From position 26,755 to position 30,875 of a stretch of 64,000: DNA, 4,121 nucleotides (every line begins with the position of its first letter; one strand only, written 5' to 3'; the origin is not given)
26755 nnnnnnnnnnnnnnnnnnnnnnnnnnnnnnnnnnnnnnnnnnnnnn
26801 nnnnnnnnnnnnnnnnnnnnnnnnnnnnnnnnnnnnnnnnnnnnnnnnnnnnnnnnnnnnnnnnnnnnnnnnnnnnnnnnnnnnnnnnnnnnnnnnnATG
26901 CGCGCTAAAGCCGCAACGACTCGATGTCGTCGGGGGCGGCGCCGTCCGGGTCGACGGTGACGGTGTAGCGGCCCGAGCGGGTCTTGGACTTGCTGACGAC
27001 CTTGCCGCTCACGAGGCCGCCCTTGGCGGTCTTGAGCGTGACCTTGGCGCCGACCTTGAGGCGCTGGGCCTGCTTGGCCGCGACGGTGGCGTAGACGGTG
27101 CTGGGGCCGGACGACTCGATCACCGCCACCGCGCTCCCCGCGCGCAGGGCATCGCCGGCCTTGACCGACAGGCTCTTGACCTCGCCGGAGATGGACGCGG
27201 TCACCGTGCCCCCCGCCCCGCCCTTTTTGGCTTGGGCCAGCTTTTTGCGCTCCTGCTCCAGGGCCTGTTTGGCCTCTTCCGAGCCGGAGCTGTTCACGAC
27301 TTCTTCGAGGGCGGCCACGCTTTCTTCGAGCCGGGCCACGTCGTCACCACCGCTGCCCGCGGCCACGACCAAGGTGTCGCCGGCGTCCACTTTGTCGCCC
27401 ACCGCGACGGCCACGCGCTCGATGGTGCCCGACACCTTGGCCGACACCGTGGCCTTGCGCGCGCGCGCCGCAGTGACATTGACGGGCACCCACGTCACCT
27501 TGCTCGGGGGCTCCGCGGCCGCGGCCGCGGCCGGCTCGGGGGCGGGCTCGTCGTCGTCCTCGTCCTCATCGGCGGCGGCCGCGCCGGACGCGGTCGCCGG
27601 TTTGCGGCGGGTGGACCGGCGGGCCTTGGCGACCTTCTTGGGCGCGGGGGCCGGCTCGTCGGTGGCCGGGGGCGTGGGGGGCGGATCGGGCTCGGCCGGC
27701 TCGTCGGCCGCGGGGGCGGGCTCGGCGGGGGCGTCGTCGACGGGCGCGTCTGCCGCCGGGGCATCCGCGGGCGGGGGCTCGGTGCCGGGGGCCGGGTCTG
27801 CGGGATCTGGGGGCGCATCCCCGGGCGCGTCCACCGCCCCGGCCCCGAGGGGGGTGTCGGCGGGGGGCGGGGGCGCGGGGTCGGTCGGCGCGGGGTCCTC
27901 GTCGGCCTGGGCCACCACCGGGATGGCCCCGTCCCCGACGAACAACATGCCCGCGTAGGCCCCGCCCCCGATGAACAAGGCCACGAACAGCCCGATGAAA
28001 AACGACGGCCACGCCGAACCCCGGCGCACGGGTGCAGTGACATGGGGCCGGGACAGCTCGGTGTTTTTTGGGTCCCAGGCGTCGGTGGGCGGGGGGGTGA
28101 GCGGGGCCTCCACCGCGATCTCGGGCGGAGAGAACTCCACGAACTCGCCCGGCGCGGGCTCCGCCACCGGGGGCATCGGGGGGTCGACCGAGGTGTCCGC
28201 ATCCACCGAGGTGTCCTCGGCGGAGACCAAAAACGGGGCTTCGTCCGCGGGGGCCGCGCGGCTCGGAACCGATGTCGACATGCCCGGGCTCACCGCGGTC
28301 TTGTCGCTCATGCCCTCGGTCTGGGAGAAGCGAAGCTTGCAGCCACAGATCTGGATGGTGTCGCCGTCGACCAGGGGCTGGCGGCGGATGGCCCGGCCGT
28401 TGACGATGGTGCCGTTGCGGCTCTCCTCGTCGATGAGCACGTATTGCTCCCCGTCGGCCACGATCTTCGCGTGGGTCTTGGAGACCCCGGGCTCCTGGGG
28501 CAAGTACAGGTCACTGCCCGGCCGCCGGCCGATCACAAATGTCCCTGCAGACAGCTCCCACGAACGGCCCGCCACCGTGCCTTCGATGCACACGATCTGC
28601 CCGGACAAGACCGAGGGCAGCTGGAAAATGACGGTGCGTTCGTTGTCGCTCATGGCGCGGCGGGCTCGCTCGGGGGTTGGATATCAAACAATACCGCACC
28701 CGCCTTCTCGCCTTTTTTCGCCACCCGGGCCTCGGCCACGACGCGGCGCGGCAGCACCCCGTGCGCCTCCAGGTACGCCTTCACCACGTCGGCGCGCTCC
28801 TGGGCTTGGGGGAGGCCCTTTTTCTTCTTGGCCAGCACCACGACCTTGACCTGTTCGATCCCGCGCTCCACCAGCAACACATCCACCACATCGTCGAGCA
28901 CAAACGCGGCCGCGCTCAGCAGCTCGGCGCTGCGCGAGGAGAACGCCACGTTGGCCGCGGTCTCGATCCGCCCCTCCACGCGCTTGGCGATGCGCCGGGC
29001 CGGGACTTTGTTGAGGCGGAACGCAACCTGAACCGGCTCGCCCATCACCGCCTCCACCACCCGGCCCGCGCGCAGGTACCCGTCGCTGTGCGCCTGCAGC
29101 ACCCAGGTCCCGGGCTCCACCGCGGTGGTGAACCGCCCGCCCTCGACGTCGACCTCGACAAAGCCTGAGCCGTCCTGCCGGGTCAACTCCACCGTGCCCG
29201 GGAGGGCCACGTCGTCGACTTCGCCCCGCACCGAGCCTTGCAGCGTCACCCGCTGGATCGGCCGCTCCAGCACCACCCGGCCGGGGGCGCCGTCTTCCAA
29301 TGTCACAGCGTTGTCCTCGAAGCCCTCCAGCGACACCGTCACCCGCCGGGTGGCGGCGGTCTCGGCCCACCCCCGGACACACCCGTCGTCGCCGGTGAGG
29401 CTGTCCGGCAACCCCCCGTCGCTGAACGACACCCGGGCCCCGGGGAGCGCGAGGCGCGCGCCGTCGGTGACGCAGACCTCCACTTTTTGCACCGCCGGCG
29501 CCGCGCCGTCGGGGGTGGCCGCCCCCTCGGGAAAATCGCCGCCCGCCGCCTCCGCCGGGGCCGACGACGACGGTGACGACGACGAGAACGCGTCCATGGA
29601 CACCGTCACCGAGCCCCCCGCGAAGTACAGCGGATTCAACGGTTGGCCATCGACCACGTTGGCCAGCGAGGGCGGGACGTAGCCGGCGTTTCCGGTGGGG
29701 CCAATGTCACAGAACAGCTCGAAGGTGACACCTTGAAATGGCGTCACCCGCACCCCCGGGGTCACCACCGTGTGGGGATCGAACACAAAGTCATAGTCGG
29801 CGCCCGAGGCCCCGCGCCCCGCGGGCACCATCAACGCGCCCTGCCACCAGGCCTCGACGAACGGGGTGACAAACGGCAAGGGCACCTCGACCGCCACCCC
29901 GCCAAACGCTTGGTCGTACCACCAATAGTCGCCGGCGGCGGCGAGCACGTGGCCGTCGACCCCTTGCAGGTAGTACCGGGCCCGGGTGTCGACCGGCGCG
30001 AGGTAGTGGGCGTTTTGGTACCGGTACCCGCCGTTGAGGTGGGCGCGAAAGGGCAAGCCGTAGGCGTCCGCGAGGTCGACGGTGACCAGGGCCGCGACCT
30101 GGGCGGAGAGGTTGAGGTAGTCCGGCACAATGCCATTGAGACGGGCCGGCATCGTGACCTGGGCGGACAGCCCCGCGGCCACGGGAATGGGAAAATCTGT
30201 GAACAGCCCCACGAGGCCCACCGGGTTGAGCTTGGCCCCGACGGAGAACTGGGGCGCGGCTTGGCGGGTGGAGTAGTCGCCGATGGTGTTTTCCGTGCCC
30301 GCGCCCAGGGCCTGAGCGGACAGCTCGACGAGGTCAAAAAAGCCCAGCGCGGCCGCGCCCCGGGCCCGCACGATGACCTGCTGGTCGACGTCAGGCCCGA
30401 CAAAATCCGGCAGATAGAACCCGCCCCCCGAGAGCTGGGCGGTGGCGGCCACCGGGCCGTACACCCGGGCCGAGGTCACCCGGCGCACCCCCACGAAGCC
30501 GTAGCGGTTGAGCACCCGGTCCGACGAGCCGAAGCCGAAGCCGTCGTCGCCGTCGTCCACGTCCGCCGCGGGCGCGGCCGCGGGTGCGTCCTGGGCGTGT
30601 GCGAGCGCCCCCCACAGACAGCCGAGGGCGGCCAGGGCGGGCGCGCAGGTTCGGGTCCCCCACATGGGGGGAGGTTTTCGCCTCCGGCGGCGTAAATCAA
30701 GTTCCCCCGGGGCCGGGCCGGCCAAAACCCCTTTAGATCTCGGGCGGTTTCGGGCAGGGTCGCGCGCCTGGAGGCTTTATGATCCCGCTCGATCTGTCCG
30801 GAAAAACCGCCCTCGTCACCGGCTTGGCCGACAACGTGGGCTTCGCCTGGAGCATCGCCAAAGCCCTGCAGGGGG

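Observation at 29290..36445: Identical 13-mer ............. encoding V-T-L-E recurs in three different genes (OmpA-domain protein and both tandem paralogs)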

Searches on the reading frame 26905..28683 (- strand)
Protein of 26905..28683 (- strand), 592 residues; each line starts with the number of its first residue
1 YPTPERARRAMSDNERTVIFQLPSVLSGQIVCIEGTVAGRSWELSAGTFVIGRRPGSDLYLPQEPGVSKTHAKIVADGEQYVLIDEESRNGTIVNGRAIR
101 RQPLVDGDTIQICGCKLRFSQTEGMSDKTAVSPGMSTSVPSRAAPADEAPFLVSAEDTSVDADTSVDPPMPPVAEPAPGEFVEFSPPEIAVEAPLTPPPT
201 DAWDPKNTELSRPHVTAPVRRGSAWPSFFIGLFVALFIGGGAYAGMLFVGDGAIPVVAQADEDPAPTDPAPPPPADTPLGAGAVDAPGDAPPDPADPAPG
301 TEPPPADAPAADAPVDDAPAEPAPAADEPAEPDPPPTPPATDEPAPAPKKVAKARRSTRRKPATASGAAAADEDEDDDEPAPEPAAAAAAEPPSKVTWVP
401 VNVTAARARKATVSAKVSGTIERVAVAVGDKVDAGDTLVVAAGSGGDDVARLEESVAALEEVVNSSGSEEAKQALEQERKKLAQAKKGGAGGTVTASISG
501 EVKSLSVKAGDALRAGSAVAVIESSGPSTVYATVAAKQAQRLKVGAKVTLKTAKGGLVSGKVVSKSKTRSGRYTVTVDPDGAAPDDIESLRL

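Call 28: search_protein_families(library=pfam, proteins=[window:26905-28683:-], max_evalue=0.00001)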
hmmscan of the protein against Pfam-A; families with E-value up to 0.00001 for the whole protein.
window:26905-28683:- (592 aa): 6 families
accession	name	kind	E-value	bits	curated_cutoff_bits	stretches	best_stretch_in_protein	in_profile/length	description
PF00498.31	FHA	-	9.4e-16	58.4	20.7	1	50-112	2-66/67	FHA domain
PF13437.12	HlyD_3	-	1.7e-12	48.5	22.2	1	493-582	1-96/106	HlyD family secretion protein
PF16697.10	Yop-YscD_cpl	-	9.8e-11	42.2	33.2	1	33-121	3-92/94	Inner membrane component of T3SS, cytoplasmic domain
PF16576.10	HlyD_D23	-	1.2e-08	34.9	30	1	402-561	11-180/214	Barrel-sandwich domain of CusB or HlyD membrane-fusion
PF00364.28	Biotin_lipoyl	-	6.6e-07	29.5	22.1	0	411-439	43-71/73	Biotin-requiring enzyme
PF13533.13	Biotin_lipoyl_2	-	8.2e-07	29.2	29.8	0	412-439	2-29/32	Biotin-lipoyl like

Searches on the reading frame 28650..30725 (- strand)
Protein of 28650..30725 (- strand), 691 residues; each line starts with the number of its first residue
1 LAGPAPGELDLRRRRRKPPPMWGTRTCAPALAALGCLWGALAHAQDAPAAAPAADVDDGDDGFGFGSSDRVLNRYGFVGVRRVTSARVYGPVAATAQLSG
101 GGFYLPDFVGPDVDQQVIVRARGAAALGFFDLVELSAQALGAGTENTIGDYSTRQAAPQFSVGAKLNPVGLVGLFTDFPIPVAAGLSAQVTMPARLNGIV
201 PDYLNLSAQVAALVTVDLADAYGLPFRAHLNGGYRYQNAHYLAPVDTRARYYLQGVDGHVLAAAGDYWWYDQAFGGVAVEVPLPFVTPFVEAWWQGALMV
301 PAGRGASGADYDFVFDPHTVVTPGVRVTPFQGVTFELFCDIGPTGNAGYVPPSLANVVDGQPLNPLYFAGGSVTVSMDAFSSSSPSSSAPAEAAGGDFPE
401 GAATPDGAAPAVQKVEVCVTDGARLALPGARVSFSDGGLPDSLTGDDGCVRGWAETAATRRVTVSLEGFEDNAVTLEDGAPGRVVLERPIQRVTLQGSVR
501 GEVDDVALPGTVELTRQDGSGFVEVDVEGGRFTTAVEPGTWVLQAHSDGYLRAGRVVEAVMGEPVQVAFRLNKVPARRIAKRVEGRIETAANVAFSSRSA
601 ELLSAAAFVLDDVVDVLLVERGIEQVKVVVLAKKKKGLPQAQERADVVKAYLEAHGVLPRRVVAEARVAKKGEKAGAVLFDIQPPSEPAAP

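Call 14: search_protein_families(library=pfam, proteins=[window:28650-30725:-])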
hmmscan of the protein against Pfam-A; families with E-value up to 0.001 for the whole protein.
window:28650-30725:- (691 aa): 0 families

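Call 23: find_homologous_proteins(query=window:28650-30662:-)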
Query window:28650-30662:- (670 aa): 8 proteins with E <= 0.001 among 8000 candidates.
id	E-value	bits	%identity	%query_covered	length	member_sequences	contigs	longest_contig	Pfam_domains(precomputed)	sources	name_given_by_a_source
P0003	0.0e+0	1486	100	100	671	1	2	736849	PF13620.13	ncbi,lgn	-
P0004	1.1e-59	221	34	92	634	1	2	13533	PF00691.26,PF13715.13,PF13620.13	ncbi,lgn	-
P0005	3.2e-50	190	34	80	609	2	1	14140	PF00691.26,PF13620.13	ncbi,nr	ncbi:MAG: hypothetical protein FJ137_13465 [Deltaproteobacteria bacterium]|nr:hypothetical protein [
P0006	1.8e-48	184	33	82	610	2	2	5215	PF00691.26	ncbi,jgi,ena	jgi:outer membrane protein OmpA-like peptidoglycan-associated protein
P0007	1.3e-47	181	32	81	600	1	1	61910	PF00691.26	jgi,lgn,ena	jgi:outer membrane protein OmpA-like peptidoglycan-associated protein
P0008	1.4e-45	174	31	88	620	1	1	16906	PF00691.26,PF13620.13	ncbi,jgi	jgi:OOP family OmpA-OmpF porin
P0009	2.3e-45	174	31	88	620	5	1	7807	PF00691.26,PF13620.13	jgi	jgi:outer membrane protein OmpA-like peptidoglycan-associated protein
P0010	1.0e-44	171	32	88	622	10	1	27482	PF00691.26,PF13620.13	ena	-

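Call 32: find_related_loci(query=A2, collection=genome_contigs, flank=10000)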
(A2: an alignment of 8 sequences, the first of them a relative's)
Query A2 (671 aa) in genome_contigs; peptide patterns used: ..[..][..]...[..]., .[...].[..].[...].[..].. (x = any residue, [..] = any of these).
57 stretches matched a pattern; 26 encode a relative of the query (tblastn E <= 1e-3); 26 distinct loci.
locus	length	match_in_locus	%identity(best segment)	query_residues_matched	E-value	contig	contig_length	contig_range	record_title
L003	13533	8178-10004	34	47-664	5e-65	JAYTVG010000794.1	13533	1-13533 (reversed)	MAG: Deltaproteobacteria bacterium isolate GFS_5683 GFS_5683_793, whole genome shotgun sequence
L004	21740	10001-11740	32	53-642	4e-57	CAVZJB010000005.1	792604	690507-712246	MAG: uncultured delta proteobacterium isolate MFD02416.bin.1.82 genome assembly, contig: contig_100778, whole genome sho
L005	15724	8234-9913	32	53-642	9e-54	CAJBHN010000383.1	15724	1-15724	MAG: uncultured Myxococcales bacterium isolate Loc090402-4m_bin-0916 genome assembly, contig: bin-0916:0383/1274, whole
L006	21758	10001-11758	39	53-642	1e-52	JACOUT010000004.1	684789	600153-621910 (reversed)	MAG: Deltaproteobacteria bacterium isolate NC_groundwater_80_Ag_B-0.1um_71_39 GD18-4_B1_scaffold_256518, whole genome sh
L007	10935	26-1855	30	26-642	4e-52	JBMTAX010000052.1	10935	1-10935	MAG: Myxococcota bacterium isolate LKB_V5_S17_100percent_par_LKB_V5_S17_concoct.125_sub NODE_5452_length_10968_cov_5.393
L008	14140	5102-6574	34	53-588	2e-51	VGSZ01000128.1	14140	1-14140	MAG: Deltaproteobacteria bacterium isolate K_DeepCast_35m_m1_088 K_DeepCast_35m_m1_088_Ga0194129_10006595, whole genome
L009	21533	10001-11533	30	158-644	1e-45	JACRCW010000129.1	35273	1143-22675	MAG: Deltaproteobacteria bacterium isolate NC_groundwater_1656_Pr3_B-0.1um_70_40 SR-2_scaffold_141_2893905, whole genome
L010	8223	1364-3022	32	53-642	5e-44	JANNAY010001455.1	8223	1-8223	MAG: Deltaproteobacteria bacterium isolate OTE_78_metabat_392 OTE_78_k141_2072076, whole genome shotgun sequence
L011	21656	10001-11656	30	48-637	3e-43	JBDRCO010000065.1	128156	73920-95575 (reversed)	MAG: Pseudomonadota bacterium isolate MEGAHIT-group-1.187 k141_6552063, whole genome shotgun sequence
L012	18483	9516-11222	33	53-641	6e-43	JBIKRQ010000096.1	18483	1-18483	MAG: Myxococcota bacterium isolate ME2015-06-12_3300042296_group6_bin12 Rohwer_bin1495_scaffold_1284_c1, whole genome sh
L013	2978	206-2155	28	48-644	5e-41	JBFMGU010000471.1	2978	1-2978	MAG: Myxococcota bacterium isolate MAG305 MAG305_471, whole genome shotgun sequence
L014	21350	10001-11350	30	183-642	5e-21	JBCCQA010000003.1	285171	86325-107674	MAG: Myxococcota bacterium isolate P01_D01_bin.141 k141_1378515_length_285171_cov_31.4054, whole genome shotgun sequence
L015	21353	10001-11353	25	178-645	9e-20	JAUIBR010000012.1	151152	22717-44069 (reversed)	MAG: bacterium isolate 6_bin.52 NODE_200_length_151152_cov_1.351227, whole genome shotgun sequence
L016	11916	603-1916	25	189-637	5e-17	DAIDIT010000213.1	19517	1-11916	MAG TPA_asm: Proteobacteria bacterium isolate clean368 k141_176536, whole genome shotgun sequence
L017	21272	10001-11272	26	203-637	7e-15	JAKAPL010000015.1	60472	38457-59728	MAG: Myxococcales bacterium isolate YF1.bin66 NODE_437_length_60472_cov_4.702660, whole genome shotgun sequence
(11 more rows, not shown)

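Call 75: search_protein_families(library=ncbifam, proteins=[window:28650-30662:-], max_evalue=0.01)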
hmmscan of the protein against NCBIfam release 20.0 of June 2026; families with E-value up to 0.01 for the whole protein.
window:28650-30662:- (670 aa): 0 families
